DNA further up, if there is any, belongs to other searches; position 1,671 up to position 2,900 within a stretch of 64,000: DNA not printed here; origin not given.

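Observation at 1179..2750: Cyclo-ligase plus stand-alone Ftr: candidate formyl shuttle from the methanofuran/H4MPT pool into the H4F serine cycle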

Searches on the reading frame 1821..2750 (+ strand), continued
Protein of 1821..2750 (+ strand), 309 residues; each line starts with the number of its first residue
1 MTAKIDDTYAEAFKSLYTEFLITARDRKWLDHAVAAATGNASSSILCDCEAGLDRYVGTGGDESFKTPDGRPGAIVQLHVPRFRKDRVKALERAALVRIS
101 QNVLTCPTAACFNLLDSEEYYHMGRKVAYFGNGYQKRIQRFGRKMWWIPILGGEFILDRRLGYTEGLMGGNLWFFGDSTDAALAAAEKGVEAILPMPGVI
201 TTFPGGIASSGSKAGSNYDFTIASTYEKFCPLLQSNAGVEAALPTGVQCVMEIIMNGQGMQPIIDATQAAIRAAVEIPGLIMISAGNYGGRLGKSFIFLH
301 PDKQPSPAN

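Call 41: search_solved_structures(query=window:1821-2750:+, show_alignments=4, max_evalue=1e-40)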
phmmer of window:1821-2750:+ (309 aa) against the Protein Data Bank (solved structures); distinct sequences matched with E-value up to 1e-40: 4.
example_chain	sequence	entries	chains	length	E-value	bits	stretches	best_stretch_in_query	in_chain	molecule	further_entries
1m5h_A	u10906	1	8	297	3.7e-69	236.2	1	4-299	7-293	Formylmethanofuran--tetrahydromethanopterin formyltransferase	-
1m5s_A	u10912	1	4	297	9.1e-68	231.7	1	4-300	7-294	Formylmethanofuran--tetrahydromethanopterin formyltransferase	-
1ftr_A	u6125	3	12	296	3.9e-66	226.3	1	4-300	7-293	FORMYLMETHANOFURAN:TETRAHYDROMETHANOPTERIN FORMYLTRANSFERASE | Formylmethanofuran--tetrahydromethanopterin formyltransferase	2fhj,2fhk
6s6y_D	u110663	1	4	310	4.2e-50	173.7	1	4-299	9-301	Formylmethanofuran--tetrahydromethanopterin formyltransferase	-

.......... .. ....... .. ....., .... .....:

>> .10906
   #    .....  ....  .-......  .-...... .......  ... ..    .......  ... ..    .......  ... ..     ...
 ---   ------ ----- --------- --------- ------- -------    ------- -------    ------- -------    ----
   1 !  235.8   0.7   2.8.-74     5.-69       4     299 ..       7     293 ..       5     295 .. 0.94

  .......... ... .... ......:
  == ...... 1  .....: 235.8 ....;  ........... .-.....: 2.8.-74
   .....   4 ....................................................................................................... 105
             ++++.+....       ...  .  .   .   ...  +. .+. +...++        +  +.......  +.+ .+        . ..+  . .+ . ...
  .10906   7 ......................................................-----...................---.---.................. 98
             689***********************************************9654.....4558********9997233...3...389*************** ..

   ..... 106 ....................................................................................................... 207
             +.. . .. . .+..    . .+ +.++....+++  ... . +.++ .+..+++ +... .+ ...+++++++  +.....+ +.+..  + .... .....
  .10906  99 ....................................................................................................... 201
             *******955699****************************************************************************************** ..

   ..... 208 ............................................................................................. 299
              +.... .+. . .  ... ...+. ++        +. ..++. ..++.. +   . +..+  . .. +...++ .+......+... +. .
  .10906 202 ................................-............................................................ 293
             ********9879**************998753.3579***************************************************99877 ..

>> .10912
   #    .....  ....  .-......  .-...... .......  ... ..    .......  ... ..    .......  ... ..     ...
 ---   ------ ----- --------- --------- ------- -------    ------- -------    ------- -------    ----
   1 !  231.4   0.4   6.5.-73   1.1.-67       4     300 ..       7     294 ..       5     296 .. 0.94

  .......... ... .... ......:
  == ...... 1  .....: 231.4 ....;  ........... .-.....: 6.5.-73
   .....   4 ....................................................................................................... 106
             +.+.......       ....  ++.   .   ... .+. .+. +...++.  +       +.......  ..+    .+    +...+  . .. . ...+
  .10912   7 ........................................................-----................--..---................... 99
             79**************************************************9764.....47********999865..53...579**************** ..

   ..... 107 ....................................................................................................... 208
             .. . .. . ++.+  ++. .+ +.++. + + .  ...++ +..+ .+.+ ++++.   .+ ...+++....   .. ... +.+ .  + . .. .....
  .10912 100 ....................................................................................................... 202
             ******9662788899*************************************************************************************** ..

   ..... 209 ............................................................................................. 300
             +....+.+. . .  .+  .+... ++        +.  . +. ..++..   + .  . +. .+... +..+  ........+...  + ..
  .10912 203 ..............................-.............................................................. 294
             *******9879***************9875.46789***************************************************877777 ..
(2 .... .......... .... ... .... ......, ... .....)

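Call 43: list_cluster_members(proteins=[P0241, P0252, P0254, P0257, P0263, P0262, P0275, P0288, P0267, P0293])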
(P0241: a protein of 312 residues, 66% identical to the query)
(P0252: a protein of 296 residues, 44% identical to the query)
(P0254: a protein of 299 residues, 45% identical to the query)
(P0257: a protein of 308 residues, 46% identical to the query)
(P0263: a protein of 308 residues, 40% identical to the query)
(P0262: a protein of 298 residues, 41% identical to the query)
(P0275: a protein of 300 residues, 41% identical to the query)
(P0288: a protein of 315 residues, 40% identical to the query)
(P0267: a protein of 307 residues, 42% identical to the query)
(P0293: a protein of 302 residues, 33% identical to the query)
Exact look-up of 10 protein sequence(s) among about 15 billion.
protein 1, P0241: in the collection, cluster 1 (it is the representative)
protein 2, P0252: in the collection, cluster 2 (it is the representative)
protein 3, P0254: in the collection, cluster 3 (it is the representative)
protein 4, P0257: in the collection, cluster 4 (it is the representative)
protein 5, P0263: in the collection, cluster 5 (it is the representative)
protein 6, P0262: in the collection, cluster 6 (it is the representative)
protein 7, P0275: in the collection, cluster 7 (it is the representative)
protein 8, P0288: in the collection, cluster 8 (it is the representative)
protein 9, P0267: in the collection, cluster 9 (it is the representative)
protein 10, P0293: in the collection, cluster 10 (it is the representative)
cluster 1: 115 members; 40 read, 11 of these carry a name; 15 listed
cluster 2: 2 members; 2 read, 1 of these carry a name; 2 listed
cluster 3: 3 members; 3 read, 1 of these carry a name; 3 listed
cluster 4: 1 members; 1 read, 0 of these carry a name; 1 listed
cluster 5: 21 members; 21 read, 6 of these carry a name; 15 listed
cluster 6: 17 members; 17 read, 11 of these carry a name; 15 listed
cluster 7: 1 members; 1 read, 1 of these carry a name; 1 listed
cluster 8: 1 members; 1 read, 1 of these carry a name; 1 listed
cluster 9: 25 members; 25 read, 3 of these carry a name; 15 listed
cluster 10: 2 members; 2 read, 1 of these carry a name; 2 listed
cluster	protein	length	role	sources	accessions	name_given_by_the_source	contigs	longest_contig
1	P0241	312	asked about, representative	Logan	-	-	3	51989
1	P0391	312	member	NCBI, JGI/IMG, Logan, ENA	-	formylmethanofuran--tetrahydromethanopterin N-formyltransferase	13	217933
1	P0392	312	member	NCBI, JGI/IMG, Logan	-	formylmethanofuran--tetrahydromethanopterin N-formyltransferase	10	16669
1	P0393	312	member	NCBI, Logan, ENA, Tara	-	strand:- start:171547 stop:172485 length:939 start_codon:yes stop_codon:yes ...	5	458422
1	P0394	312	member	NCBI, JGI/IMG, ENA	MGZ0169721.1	MAG: formylmethanofuran--tetrahydromethanopterin N-formyltransferase [Planctomycetales ... | formylmethanofuran--tetrahydromethanopterin N-formyltransferase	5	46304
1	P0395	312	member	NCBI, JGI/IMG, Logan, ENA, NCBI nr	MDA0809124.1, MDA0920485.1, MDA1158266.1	MAG: formylmethanofuran--tetrahydromethanopterin N-formyltransferase [Planctomycetota ... | formylmethanofuran--tetrahydromethanopterin N-formyltransferase [Planctomycetota ...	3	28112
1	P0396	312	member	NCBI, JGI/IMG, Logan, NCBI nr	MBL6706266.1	MAG: formylmethanofuran--tetrahydromethanopterin N-formyltransferase [Planctomycetaceae ... | formylmethanofuran--tetrahydromethanopterin N-formyltransferase | formylmethanofuran--tetrahydromethanopterin N-formyltransferase [Planctomycetaceae ...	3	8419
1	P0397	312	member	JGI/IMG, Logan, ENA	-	formylmethanofuran--tetrahydromethanopterin N-formyltransferase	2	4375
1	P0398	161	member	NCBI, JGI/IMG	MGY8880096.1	MAG: formylmethanofuran--tetrahydromethanopterin N-formyltransferase, partial ... | formylmethanofuran--tetrahydromethanopterin N-formyltransferase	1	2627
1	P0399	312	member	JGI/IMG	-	formylmethanofuran--tetrahydromethanopterin N-formyltransferase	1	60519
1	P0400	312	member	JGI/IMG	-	formylmethanofuran--tetrahydromethanopterin N-formyltransferase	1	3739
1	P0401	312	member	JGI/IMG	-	formylmethanofuran--tetrahydromethanopterin N-formyltransferase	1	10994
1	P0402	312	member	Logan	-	-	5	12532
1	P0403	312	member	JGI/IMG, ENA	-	-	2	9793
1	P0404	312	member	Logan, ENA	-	-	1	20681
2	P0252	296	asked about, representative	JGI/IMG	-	-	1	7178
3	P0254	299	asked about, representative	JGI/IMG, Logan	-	-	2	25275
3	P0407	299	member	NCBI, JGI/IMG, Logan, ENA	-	-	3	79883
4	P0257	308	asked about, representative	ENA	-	-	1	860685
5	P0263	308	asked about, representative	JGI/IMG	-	-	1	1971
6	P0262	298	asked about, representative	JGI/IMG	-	formylmethanofuran--tetrahydromethanopterin N-formyltransferase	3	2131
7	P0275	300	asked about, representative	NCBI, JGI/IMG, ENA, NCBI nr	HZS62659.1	MAG TPA: formylmethanofuran--tetrahydromethanopterin N-formyltransferase ... | formylmethanofuran--tetrahydromethanopterin N-formyltransferase [Gemmatimonadaceae ...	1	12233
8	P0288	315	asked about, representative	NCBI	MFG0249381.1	MAG: formylmethanofuran--tetrahydromethanopterin N-formyltransferase [Phycisphaeraceae ...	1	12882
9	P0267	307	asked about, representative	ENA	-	-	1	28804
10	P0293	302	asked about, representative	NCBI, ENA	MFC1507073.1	formylmethanofuran--tetrahydromethanopterin N-formyltransferase [Thermoproteota archaeon]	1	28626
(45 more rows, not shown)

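Call 44: find_encoding_contigs(protein=P0393, flank=10000, max_places=3)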
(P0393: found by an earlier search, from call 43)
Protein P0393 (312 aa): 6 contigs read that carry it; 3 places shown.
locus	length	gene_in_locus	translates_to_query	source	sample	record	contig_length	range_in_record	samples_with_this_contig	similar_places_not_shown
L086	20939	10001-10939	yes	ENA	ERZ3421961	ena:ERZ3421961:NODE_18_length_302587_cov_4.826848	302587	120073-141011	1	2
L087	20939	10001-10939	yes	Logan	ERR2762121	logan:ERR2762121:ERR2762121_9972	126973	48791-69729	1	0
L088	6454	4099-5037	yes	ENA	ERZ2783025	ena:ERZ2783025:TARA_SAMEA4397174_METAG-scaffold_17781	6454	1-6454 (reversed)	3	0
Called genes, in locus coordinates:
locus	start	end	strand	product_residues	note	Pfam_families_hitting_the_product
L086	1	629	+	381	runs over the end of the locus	PF19293:CdaA_N (faint), PF02457:DAC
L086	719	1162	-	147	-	PF07191:Zn_ribbon_6 (faint), PF12773:DZR (faint)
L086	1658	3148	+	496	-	-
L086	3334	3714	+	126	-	PF00903:Glyoxalase, PF12681:Glyoxalase_2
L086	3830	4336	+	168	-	-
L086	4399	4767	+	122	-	PF00355:Rieske, PF13806:Rieske_2, PF22543:Rieske_4 (weak)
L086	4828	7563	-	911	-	PF02465:FliD_N, PF07196:Flagellin_IN (weak), PF07195:FliD_C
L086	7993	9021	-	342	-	-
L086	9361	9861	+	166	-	-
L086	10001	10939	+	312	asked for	PF01913:FTR, PF02741:FTR_C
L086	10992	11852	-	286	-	-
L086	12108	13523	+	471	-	PF02447:GntP_permease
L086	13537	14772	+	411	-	-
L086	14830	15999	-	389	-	PF01261:AP_endonuc_2 (weak)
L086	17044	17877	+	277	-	PF07608:DUF1571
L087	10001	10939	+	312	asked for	PF01913:FTR, PF02741:FTR_C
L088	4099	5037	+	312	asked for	PF01913:FTR, PF02741:FTR_C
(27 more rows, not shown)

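Call 45: find_encoding_contigs(protein=P0136, flank=10000, max_places=2)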
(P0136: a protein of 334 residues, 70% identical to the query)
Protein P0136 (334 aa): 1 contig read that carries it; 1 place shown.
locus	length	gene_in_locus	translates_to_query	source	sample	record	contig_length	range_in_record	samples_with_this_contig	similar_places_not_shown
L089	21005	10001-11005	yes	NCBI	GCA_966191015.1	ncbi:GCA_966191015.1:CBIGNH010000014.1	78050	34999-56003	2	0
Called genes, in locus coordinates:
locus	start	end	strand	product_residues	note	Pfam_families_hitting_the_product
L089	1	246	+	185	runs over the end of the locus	PF00578:AhpC-TSA, PF08534:Redoxin, PF00085:Thioredoxin (faint), PF13098:Thioredoxin_2 (weak), PF13905:Thioredoxin_8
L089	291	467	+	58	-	-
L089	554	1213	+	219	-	PF00581:Rhodanese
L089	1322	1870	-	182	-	PF08714:Fae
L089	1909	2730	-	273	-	PF01493:GXGXG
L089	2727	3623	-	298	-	PF01913:FTR, PF02741:FTR_C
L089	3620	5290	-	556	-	PF07969:Amidohydro_3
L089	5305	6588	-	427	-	-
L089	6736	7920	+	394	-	PF00288:GHMP_kinases_N, PF08544:GHMP_kinases_C (weak)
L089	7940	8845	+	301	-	PF09176:Mpt_N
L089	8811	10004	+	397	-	PF02655:ATP-grasp_3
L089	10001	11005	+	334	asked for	PF02289:MCH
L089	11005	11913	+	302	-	PF14397:ATPgrasp_ST (faint), PF02655:ATP-grasp_3, PF08443:RimK, PF02955:GSH-S_ATP (weak)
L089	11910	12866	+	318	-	PF01874:CitG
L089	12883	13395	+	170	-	PF08714:Fae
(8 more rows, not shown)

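Call 46: find_encoding_contigs(protein=P0152, flank=10000, max_places=2)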
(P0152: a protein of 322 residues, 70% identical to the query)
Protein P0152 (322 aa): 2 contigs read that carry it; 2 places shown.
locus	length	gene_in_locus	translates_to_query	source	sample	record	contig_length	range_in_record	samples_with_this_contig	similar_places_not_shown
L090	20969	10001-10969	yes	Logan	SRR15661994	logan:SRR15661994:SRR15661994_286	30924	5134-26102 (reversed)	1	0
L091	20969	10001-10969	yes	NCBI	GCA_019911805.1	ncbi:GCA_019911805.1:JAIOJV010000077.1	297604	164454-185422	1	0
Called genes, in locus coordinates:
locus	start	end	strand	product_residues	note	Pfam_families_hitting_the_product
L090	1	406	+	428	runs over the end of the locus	PF03150:CCP_MauG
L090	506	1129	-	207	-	PF00578:AhpC-TSA (weak), PF02630:SCO1-SenC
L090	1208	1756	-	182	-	PF08714:Fae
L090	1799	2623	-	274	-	PF01493:GXGXG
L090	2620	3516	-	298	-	PF01913:FTR, PF02741:FTR_C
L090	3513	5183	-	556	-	PF01979:Amidohydro_1 (faint), PF07969:Amidohydro_3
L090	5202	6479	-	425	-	-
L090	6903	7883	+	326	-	PF00288:GHMP_kinases_N, PF08544:GHMP_kinases_C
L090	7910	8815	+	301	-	PF09176:Mpt_N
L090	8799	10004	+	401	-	PF02655:ATP-grasp_3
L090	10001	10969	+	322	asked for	PF02289:MCH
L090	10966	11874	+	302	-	PF14397:ATPgrasp_ST (faint), PF02655:ATP-grasp_3, PF08443:RimK, PF02955:GSH-S_ATP (weak), PF14398:ATPgrasp_YheCD (faint), PF14243:R2K_3 (weak)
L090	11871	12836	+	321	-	PF01874:CitG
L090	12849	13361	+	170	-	PF08714:Fae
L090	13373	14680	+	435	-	PF01242:PTPS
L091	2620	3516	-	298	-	PF01913:FTR, PF02741:FTR_C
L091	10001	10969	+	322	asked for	PF02289:MCH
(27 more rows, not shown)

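Call 55: find_homologous_proteins(query=L061:4740-5777:-, max_evalue=1e-10)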
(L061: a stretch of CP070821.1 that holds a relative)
Query L061:4740-5777:- (345 aa): 7999 proteins with E <= 1e-10 among 8000 candidates; the best 120 are listed.
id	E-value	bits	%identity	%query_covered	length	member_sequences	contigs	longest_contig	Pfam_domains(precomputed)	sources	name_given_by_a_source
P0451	8.2e-222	754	100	98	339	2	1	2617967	PF00288.33,PF08544.19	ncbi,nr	ncbi:MAG: GHMP kinase [Gammaproteobacteria bacterium]|nr:MAG: GHMP kinase [Gammaproteobacteria bacte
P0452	2.7e-186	637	85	99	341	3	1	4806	PF00288.33,PF08544.19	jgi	jgi:beta-RFAP synthase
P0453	1.4e-168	579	78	99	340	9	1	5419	PF00288.33,PF08544.19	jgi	jgi:beta-RFAP synthase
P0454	1.5e-143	496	68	96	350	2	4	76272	PF00288.33,PF08544.19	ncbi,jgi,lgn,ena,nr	ncbi:MAG: GHMP kinase [Gammaproteobacteria bacterium]|nr:GHMP kinase [Gammaproteobacteria bacterium]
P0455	7.2e-143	494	69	94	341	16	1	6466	PF00288.33,PF08544.19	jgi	-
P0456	1.6e-142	493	68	94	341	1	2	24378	PF00288.33,PF08544.19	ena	-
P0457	1.8e-141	490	69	93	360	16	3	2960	PF00288.33,PF08544.19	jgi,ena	-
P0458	5.7e-141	488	67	97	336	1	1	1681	PF00288.33,PF08544.19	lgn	-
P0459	6.1e-141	488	67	95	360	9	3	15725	PF00288.33,PF08544.19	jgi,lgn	jgi:beta-RFAP synthase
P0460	2.3e-139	483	67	97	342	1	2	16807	PF00288.33,PF08544.19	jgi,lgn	-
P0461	3.2e-138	479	67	98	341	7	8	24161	PF00288.33,PF08544.19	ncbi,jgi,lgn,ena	jgi:beta-ribofuranosylaminobenzene 5'-phosphate synthase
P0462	1.5e-137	477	67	93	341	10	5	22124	PF00288.33,PF08544.19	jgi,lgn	jgi:beta-RFAP synthase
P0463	6.5e-137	475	66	96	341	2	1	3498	PF00288.33,PF08544.19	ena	-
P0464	1.8e-136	473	68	92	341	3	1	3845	PF00288.33,PF08544.19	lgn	-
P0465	7.8e-136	471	64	98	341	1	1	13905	PF00288.33,PF08544.19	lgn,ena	-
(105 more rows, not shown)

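Call 56: find_encoding_contigs(protein=P0454, flank=10000, max_places=2)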
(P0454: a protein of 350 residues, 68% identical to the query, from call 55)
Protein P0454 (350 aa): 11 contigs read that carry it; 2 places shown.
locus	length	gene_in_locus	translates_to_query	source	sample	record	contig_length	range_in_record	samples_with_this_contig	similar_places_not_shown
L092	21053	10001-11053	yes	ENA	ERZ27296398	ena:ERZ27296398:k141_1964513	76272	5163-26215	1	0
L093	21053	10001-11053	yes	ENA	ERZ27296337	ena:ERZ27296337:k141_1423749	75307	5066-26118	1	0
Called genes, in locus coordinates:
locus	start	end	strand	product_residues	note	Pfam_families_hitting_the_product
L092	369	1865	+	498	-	PF00171:Aldedh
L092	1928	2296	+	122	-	PF05610:DUF779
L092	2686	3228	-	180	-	PF11684:DUF3280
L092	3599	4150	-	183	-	-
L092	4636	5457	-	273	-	PF01493:GXGXG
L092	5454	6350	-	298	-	PF01913:FTR, PF02741:FTR_C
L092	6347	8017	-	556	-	PF01979:Amidohydro_1 (faint), PF07969:Amidohydro_3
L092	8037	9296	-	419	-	-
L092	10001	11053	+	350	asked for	PF00288:GHMP_kinases_N, PF08544:GHMP_kinases_C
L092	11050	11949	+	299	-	PF09176:Mpt_N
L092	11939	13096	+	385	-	PF02655:ATP-grasp_3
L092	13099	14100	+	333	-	PF02289:MCH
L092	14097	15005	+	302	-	PF14397:ATPgrasp_ST (faint), PF02655:ATP-grasp_3, PF08443:RimK, PF02955:GSH-S_ATP (faint), PF14243:R2K_3 (weak)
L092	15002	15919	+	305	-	PF01874:CitG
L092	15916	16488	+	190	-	PF08714:Fae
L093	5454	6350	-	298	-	PF01913:FTR, PF02741:FTR_C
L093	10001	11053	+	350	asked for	PF00288:GHMP_kinases_N, PF08544:GHMP_kinases_C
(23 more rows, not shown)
